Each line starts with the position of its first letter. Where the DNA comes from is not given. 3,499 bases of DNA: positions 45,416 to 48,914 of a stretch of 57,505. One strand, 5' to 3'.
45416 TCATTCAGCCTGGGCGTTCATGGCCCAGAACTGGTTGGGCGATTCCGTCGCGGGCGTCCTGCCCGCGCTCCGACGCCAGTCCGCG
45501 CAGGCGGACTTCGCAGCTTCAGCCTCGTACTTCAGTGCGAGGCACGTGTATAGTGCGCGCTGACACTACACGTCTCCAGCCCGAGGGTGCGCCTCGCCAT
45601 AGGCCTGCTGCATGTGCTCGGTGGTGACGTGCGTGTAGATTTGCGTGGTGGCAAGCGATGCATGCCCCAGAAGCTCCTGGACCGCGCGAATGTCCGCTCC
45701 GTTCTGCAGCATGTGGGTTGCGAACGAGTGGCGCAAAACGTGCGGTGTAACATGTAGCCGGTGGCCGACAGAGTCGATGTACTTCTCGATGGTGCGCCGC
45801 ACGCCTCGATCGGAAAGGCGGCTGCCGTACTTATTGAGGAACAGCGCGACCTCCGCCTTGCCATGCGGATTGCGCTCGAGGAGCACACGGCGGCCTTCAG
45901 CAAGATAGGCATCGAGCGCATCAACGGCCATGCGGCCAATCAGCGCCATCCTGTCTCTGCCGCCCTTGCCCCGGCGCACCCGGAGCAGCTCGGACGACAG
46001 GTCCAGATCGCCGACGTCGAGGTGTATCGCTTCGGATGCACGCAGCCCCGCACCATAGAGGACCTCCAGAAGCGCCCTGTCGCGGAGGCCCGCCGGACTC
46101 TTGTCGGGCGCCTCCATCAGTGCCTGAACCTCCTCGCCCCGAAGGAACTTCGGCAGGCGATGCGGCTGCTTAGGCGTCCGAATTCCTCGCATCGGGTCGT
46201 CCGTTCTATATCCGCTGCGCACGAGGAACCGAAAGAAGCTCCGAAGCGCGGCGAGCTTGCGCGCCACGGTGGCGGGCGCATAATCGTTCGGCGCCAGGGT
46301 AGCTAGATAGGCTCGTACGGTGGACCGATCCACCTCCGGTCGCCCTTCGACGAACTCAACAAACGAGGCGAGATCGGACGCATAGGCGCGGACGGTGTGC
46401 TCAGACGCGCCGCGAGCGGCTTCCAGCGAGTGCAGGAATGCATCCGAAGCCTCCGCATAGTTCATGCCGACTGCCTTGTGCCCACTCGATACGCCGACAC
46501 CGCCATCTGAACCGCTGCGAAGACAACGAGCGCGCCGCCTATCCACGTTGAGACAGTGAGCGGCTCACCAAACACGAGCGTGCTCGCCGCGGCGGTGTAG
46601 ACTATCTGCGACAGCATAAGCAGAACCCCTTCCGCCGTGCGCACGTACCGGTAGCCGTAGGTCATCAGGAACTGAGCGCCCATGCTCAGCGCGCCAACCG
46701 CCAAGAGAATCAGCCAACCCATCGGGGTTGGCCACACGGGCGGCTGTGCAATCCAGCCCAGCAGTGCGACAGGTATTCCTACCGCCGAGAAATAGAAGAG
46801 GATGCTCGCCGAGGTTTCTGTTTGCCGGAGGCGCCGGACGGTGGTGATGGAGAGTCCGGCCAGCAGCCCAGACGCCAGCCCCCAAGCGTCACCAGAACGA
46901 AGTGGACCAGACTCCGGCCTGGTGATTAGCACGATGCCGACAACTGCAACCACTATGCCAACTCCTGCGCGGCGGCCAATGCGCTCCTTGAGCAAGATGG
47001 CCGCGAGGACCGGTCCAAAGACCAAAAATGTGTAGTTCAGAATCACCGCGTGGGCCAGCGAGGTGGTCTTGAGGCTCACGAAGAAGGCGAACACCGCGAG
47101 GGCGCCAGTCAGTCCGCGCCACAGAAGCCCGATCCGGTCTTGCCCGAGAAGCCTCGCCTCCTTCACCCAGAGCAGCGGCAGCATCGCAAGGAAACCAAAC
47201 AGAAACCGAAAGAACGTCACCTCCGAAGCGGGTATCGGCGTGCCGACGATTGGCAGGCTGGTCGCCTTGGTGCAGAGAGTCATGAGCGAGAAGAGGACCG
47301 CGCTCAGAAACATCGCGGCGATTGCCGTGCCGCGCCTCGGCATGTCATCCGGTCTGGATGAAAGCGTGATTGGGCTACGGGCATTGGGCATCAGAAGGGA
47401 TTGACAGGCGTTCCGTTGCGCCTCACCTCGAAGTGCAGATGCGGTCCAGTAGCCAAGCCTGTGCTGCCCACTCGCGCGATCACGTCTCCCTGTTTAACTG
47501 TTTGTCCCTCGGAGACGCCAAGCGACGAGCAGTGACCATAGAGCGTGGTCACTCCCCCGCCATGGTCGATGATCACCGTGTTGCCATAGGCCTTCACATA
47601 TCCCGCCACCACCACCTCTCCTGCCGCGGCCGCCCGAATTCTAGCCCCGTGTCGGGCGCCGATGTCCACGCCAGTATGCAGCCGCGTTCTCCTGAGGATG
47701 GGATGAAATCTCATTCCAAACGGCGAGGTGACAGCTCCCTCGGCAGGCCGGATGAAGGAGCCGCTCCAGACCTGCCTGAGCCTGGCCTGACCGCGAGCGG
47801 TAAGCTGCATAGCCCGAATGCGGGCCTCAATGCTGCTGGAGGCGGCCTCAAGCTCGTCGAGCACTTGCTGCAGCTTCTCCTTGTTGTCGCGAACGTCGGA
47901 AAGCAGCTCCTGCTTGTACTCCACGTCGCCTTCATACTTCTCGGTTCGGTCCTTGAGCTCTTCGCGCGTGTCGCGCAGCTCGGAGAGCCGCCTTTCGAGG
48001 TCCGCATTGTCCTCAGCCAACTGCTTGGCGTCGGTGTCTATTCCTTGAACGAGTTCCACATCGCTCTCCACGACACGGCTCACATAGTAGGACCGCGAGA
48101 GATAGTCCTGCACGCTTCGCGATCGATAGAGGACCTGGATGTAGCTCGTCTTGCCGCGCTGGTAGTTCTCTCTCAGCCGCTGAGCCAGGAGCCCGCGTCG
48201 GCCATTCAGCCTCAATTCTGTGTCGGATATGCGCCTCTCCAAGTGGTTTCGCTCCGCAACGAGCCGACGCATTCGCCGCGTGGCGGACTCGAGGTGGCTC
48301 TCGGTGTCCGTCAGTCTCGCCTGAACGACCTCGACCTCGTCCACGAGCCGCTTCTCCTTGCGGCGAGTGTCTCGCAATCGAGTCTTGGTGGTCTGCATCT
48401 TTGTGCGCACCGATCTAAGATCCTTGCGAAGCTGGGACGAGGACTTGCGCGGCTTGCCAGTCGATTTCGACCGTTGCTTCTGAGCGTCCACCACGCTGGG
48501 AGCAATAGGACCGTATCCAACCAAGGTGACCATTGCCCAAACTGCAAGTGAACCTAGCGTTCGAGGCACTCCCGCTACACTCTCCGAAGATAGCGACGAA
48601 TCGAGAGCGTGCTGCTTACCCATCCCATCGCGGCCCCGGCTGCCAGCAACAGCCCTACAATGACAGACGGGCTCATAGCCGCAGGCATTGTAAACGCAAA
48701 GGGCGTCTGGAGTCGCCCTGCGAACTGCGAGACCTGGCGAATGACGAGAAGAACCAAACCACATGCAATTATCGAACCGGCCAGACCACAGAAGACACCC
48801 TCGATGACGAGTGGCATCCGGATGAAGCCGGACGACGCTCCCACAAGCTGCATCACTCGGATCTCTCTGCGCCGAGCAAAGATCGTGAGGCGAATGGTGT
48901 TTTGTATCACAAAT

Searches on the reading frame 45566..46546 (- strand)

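Call 51: search_protein_families(library=pfam, proteins=[window:45566-46546:-], max_evalue=0.001)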
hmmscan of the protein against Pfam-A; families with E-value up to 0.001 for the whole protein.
window:45566-46546:- (326 aa): 3 families
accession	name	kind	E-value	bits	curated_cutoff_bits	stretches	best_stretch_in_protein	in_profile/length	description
PF00589.27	Phage_integrase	-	7.7e-48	163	27.1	1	133-310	1-171/172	Phage integrase family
PF02899.23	Phage_int_SAM_1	-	5.4e-19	68.7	22.3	1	35-111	2-82/83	Phage integrase, N-terminal SAM-like domain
PF13495.12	Phage_int_SAM_4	-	4.2e-08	33.9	27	1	36-109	4-79/85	Phage integrase, N-terminal SAM-like domain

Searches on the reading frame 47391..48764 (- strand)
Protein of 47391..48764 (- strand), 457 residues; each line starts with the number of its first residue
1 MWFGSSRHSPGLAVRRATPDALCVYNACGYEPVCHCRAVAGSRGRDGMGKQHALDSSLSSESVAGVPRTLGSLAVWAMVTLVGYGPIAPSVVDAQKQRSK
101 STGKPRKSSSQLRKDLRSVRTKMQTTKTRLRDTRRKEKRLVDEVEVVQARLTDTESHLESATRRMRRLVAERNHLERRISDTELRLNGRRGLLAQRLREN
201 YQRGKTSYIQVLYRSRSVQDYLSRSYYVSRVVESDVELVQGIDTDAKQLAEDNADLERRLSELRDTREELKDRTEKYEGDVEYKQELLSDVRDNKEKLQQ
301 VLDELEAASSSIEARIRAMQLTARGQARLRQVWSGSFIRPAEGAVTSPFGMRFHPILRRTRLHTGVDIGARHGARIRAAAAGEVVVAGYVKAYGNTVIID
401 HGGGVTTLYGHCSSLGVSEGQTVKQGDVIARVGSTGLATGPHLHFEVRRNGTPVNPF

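Call 51: search_protein_families(library=pfam, proteins=[window:47391-48764:-], max_evalue=0.001)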
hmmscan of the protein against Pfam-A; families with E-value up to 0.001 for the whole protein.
window:47391-48764:- (457 aa): 5 families
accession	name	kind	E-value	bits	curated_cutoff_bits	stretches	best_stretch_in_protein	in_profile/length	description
PF01551.29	Peptidase_M23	-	1.9e-36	124.5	28.7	1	362-456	2-96/96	Peptidase family M23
PF24568.1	CC_PcsB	-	9.7e-11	41.8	27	1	179-251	1-74/75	Peptidoglycan hydrolase PcsB, coiled-coil domain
PF08614.16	ATG16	-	1.3e-07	32.4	33.7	1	95-195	51-155/200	Autophagy protein 16 (ATG16)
PF13533.13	Biotin_lipoyl_2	-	0.00066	19.9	29.8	0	417-431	16-30/32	Biotin-lipoyl like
PF06009.19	Laminin_II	-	0.0008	19.9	33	0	238-316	4-82/138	Laminin Domain II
